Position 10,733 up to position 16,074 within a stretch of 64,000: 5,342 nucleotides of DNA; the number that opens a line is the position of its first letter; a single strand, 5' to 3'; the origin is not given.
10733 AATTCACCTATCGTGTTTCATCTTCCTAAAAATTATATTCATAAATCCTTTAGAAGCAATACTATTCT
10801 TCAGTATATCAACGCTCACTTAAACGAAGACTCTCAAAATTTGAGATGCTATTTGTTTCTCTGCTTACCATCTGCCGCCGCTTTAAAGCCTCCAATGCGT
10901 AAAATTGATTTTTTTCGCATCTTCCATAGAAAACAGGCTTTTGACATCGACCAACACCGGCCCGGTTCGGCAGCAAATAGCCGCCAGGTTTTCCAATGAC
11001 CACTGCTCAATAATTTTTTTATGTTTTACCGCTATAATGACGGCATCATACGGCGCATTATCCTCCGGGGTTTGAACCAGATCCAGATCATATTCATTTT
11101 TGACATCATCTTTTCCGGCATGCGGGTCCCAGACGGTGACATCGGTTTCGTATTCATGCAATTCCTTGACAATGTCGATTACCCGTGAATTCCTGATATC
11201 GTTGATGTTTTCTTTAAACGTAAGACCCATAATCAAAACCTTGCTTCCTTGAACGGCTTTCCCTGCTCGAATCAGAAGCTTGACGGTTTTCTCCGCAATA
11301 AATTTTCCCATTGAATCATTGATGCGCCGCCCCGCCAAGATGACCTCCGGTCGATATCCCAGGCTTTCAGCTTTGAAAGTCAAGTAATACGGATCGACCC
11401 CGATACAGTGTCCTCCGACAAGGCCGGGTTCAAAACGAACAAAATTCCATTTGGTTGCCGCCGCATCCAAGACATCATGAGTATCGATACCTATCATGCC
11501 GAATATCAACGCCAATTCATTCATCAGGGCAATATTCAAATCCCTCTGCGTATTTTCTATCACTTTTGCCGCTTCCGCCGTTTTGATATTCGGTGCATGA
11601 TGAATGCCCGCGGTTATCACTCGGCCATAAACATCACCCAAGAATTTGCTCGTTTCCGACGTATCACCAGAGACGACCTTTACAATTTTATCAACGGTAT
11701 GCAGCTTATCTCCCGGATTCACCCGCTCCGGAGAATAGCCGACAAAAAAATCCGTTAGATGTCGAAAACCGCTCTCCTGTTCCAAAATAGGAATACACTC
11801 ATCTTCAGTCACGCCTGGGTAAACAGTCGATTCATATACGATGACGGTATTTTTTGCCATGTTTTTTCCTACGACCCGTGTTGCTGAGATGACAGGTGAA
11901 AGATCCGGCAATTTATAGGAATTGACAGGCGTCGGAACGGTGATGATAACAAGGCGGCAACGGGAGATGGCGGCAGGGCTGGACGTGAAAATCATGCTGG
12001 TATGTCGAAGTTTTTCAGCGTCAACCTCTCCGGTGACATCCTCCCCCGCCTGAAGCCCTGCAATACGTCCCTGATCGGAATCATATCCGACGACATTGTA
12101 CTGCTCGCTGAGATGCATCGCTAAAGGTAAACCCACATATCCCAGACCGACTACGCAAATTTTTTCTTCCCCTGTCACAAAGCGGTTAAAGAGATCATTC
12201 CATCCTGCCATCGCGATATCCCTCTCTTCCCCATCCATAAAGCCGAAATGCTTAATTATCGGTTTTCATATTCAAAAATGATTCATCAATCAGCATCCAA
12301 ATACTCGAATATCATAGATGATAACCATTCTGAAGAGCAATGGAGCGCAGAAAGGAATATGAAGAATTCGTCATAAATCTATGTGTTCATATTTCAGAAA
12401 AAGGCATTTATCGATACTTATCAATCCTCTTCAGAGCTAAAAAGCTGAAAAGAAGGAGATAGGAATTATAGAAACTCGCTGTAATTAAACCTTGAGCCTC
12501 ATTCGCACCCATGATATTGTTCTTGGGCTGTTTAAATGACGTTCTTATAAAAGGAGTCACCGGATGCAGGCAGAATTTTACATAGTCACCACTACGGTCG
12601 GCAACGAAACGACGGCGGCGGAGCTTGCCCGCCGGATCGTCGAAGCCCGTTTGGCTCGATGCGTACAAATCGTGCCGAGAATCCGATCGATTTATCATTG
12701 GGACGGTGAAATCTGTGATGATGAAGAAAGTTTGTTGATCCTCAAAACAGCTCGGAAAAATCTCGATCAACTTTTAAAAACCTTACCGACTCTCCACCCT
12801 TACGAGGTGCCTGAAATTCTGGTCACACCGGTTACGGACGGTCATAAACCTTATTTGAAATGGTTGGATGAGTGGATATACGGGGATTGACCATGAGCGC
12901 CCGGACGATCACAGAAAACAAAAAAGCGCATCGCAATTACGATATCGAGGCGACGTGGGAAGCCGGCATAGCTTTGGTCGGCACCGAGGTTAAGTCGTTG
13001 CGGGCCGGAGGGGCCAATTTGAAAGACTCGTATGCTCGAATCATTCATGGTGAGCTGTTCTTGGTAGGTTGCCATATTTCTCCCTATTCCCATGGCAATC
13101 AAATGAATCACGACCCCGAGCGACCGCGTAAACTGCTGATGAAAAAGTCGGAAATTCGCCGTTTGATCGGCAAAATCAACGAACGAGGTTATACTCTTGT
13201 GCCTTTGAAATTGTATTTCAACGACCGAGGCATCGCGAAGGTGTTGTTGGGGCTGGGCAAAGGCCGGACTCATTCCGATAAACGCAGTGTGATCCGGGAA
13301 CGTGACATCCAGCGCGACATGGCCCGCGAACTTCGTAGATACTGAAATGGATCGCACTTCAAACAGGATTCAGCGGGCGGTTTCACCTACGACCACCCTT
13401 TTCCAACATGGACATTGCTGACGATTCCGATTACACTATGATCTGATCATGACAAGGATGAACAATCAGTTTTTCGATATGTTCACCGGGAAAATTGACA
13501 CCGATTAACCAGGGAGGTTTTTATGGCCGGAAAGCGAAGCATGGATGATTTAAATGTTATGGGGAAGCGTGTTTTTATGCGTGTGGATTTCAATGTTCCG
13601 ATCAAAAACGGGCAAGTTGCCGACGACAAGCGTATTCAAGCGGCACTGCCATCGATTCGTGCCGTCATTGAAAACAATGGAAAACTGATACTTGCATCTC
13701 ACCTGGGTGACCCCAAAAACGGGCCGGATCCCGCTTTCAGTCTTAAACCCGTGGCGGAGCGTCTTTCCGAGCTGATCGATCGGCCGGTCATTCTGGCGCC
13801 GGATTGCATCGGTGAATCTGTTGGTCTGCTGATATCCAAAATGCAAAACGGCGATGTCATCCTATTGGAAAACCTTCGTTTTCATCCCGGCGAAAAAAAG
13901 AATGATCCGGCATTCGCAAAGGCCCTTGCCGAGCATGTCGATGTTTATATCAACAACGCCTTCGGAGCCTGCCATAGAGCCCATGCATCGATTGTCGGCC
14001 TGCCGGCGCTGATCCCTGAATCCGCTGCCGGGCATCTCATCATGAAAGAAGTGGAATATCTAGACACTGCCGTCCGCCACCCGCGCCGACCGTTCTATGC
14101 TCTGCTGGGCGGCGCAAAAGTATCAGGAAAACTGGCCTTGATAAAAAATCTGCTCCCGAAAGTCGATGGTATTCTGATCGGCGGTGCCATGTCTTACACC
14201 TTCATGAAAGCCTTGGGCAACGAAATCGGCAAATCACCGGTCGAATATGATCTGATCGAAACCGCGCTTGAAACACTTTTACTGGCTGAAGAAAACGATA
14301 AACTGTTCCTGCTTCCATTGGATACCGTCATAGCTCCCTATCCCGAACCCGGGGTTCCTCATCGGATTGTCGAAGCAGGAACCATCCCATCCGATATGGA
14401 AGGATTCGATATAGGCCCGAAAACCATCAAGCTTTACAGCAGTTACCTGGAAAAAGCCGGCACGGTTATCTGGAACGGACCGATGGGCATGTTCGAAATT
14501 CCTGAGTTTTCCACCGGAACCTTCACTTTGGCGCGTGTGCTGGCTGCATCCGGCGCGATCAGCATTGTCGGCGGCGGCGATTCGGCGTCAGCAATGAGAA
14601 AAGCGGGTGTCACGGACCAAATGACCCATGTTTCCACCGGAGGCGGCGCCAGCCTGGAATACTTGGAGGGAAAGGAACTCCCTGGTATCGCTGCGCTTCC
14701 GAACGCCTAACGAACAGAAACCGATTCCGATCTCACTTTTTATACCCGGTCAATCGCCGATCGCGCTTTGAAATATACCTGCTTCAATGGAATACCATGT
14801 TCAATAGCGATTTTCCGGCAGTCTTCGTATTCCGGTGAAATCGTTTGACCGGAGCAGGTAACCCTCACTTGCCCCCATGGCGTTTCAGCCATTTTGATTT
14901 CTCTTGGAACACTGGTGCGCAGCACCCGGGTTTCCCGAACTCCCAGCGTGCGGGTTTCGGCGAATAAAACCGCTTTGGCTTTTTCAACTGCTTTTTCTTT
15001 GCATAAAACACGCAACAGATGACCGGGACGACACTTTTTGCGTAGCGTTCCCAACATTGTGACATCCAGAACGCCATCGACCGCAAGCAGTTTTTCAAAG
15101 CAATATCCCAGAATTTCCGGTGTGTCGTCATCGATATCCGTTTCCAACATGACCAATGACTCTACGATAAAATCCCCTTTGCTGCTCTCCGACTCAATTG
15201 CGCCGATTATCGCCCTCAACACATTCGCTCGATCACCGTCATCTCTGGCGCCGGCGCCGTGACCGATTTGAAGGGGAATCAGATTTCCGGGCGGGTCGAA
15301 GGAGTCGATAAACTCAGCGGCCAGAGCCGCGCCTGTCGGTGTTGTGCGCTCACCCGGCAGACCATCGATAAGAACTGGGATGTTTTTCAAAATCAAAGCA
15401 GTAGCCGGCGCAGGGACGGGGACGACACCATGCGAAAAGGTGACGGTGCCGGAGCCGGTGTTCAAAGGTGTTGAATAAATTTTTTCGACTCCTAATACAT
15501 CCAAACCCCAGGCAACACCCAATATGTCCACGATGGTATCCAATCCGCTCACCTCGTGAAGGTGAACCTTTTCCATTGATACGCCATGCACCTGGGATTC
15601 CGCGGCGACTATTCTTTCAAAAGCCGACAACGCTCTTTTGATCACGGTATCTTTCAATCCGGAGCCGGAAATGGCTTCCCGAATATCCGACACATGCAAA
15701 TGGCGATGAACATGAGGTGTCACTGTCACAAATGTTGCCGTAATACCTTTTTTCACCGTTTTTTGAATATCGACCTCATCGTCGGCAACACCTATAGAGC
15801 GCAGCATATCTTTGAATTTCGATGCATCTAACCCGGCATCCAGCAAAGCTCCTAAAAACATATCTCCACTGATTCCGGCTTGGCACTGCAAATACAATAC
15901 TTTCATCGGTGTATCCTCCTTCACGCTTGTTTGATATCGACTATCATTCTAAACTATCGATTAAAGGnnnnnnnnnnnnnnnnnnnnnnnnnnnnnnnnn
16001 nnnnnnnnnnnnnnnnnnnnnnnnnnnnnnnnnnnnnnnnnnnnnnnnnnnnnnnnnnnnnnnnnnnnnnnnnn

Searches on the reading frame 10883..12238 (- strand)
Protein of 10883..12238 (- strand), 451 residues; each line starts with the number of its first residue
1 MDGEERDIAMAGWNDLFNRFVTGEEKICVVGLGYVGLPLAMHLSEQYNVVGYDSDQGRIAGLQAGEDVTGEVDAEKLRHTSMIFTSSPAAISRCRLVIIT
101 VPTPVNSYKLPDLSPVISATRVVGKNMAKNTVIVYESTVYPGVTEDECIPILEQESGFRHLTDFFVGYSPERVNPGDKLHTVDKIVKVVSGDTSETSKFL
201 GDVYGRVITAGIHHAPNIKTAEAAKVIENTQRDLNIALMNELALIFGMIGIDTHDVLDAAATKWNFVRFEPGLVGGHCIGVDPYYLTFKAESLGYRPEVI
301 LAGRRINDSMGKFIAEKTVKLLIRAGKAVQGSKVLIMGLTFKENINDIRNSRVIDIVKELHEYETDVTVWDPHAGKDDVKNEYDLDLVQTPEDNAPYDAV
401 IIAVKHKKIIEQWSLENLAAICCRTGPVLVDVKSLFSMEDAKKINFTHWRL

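Call 21: search_protein_families(library=pfam, proteins=[window:10883-12238:-], max_evalue=0.001)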
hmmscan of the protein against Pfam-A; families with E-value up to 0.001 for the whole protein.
window:10883-12238:- (451 aa): 5 families
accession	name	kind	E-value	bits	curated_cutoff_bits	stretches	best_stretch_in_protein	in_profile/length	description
PF03721.20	UDPG_MGDP_dh_N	-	1.8e-34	119.4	27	1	26-198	2-181/187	UDP-glucose/GDP-mannose dehydrogenase family, NAD binding domain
PF00984.24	UDPG_MGDP_dh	-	1.2e-23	83.5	25.4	1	219-308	1-93/94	UDP-glucose/GDP-mannose dehydrogenase family, central domain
PF03720.21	UDPG_MGDP_dh_C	-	6.9e-20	71.8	30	1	335-436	1-101/103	UDP-glucose/GDP-mannose dehydrogenase family, UDP binding domain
PF03446.21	NAD_binding_2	-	1.1e-07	32.4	21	1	26-145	1-101/161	NAD binding domain of 6-phosphogluconate dehydrogenase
PF02558.23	ApbA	-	9e-07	29.1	22.2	1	27-123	1-96/150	Ketopantoate reductase PanE/ApbA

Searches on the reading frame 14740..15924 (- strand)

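Call 21: search_protein_families(library=pfam, proteins=[window:14740-15924:-], max_evalue=0.001)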
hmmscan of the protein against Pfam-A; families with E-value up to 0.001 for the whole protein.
window:14740-15924:- (394 aa): 1 family
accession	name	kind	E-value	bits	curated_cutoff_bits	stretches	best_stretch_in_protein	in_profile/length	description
PF01969.22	Ni_insertion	-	5.3e-125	417.9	22.1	1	10-384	1-375/375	Nickel insertion protein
